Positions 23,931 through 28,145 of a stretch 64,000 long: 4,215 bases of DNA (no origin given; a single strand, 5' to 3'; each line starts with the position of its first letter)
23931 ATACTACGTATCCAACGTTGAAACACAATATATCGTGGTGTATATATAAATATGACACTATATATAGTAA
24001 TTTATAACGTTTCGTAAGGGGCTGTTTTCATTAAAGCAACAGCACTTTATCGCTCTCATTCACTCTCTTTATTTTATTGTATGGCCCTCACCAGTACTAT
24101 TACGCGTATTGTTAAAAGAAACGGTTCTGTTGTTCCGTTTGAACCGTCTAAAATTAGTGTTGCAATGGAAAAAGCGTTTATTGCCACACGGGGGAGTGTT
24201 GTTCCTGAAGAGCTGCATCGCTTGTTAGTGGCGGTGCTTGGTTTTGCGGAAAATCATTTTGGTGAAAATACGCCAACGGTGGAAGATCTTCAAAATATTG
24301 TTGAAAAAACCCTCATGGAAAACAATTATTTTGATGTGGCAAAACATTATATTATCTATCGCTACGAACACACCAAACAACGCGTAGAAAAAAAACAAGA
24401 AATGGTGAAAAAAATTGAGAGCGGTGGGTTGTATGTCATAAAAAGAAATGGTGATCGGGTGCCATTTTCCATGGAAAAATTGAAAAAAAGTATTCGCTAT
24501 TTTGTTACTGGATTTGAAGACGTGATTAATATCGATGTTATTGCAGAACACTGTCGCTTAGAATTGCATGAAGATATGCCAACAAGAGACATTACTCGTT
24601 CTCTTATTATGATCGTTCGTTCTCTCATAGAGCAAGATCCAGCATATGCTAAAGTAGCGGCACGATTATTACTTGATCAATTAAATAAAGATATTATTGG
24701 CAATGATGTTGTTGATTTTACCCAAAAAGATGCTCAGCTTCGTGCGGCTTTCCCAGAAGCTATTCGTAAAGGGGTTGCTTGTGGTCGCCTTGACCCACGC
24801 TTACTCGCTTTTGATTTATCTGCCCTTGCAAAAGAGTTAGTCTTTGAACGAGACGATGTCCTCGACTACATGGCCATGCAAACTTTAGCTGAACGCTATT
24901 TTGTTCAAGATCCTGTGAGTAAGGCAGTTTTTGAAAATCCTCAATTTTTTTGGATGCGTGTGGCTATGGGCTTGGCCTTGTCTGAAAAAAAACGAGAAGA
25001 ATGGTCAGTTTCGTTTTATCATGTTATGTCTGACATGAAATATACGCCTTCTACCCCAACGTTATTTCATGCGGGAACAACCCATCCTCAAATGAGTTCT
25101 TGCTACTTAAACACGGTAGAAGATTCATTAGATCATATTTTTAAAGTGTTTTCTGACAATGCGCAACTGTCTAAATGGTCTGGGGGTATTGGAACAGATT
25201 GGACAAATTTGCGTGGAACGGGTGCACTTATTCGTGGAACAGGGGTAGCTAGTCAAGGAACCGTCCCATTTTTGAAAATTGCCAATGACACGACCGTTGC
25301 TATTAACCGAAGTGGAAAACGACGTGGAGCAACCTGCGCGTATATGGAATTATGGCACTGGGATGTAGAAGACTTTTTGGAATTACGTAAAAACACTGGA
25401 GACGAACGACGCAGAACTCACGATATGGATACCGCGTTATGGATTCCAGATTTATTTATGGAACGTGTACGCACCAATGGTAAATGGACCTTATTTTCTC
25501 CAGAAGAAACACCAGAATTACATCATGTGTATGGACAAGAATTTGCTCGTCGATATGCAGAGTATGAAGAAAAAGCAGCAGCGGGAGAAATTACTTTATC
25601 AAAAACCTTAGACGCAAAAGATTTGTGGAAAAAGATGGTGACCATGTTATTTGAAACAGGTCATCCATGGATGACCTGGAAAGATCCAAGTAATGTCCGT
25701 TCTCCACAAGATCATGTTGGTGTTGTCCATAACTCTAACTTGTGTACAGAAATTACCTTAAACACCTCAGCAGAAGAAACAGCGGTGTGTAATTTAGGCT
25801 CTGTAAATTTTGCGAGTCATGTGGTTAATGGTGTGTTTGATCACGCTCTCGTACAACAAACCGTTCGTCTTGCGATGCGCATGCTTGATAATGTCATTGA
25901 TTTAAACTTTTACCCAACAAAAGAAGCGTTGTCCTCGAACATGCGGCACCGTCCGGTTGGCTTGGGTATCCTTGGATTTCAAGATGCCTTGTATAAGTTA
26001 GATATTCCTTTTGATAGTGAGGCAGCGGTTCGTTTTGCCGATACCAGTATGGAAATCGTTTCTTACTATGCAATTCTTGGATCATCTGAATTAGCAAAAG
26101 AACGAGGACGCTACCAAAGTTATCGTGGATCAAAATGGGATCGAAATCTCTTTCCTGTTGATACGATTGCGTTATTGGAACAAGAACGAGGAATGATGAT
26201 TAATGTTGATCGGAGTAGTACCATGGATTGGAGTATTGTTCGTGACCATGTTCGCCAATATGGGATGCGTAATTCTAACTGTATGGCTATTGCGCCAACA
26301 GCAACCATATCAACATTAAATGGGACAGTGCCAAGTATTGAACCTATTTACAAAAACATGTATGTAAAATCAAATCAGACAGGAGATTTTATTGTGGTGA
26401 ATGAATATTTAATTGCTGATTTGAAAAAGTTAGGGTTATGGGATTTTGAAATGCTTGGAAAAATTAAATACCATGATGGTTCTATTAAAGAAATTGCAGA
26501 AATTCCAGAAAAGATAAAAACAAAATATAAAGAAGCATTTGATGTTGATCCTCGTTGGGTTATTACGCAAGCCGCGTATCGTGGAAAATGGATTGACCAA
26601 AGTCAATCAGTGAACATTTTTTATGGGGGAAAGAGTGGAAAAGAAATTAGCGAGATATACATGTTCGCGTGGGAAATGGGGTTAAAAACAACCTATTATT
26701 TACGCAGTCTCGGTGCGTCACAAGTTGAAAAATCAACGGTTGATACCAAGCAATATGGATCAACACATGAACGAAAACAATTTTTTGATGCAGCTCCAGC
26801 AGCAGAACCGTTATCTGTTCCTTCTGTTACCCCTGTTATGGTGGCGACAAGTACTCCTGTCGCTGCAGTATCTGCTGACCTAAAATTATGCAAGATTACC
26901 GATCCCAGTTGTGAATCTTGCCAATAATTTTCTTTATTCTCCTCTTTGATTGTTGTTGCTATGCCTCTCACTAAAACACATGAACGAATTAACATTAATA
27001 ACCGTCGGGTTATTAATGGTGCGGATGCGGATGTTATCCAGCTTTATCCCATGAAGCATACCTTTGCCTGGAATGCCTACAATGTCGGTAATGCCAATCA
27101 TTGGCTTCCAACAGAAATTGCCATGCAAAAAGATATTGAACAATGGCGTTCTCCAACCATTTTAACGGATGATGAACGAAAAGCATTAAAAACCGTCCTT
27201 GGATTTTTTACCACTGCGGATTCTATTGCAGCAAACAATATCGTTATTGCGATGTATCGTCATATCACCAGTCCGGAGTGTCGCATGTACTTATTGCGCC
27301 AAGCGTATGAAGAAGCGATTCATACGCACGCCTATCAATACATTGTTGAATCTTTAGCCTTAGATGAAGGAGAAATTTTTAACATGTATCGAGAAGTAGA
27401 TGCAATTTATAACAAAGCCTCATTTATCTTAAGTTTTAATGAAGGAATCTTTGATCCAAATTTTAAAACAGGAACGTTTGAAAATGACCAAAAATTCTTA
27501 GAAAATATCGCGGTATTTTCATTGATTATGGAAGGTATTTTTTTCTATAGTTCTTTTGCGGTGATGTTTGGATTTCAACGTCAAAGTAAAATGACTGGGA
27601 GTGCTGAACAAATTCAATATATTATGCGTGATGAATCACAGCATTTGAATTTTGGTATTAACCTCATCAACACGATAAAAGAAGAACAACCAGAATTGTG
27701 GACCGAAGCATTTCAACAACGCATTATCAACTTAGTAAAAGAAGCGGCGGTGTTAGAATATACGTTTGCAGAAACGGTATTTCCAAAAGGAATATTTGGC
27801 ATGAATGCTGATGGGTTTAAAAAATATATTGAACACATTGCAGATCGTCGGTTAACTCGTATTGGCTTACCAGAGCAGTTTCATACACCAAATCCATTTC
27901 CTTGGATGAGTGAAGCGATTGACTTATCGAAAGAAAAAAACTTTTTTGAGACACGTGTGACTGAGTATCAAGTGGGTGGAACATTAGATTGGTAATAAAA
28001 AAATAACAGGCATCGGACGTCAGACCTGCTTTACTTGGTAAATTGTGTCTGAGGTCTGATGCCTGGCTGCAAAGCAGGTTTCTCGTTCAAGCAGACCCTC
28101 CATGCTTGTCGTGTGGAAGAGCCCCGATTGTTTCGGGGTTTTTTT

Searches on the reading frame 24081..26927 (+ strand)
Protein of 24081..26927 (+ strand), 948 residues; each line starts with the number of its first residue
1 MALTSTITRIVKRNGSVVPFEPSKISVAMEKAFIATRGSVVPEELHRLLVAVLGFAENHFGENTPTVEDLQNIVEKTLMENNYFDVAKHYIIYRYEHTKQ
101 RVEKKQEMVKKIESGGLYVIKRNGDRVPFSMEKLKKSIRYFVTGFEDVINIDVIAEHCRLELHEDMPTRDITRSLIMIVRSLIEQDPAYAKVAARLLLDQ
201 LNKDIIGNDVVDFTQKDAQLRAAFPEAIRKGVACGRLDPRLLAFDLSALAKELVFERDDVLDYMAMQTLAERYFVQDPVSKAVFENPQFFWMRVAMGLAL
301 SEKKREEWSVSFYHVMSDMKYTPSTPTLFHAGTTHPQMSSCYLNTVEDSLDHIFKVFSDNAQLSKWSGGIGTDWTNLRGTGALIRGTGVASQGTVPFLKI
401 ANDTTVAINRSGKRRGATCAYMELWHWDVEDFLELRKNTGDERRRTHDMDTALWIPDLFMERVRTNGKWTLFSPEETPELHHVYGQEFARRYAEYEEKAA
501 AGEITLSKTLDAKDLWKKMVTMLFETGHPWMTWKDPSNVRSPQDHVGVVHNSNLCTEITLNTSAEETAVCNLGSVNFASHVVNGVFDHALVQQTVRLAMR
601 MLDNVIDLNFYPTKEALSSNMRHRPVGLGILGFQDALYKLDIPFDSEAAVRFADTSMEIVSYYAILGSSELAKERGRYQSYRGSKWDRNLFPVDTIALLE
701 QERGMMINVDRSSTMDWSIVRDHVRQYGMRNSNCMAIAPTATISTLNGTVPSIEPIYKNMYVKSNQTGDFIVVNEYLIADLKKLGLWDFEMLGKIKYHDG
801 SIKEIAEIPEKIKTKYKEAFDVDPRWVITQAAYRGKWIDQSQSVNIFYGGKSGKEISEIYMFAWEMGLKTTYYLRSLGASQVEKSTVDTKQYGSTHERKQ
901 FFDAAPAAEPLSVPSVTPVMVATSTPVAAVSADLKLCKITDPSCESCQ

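Call 76: search_protein_families(library=pfam, proteins=[window:24081-26927:+], max_evalue=0.00001)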
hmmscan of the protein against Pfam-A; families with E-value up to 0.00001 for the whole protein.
window:24081-26927:+ (948 aa): 3 families
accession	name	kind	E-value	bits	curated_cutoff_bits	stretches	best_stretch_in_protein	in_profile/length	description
PF02867.20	Ribonuc_red_lgC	-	6.5e-188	626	23.9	1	339-874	1-523/523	Ribonucleotide reductase, barrel domain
PF03477.21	ATP-cone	-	9.1e-32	109.9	25.8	2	9-98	2-87/88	ATP cone domain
PF00317.26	Ribonuc_red_lgN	-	2.8e-23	82.2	28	1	261-335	3-76/77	Ribonucleotide reductase, all-alpha domain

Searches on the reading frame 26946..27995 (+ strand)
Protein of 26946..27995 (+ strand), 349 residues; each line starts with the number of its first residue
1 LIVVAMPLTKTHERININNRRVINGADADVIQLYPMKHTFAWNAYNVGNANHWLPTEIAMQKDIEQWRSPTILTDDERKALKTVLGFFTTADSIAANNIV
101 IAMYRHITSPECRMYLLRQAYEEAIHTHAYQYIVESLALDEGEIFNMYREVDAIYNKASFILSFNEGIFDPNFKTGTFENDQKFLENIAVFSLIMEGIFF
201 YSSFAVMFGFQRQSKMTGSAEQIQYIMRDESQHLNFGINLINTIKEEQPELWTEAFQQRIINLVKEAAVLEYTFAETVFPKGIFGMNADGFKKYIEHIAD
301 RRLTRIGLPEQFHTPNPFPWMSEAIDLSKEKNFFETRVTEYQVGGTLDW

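Call 76: search_protein_families(library=pfam, proteins=[window:26946-27995:+], max_evalue=0.00001)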
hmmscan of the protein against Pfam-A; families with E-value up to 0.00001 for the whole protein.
window:26946-27995:+ (349 aa): 1 family
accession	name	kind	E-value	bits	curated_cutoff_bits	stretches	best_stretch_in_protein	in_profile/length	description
PF00268.27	Ribonuc_red_sm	-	1.4e-87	294.1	33.6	1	31-317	2-281/281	Ribonucleotide reductase, small chain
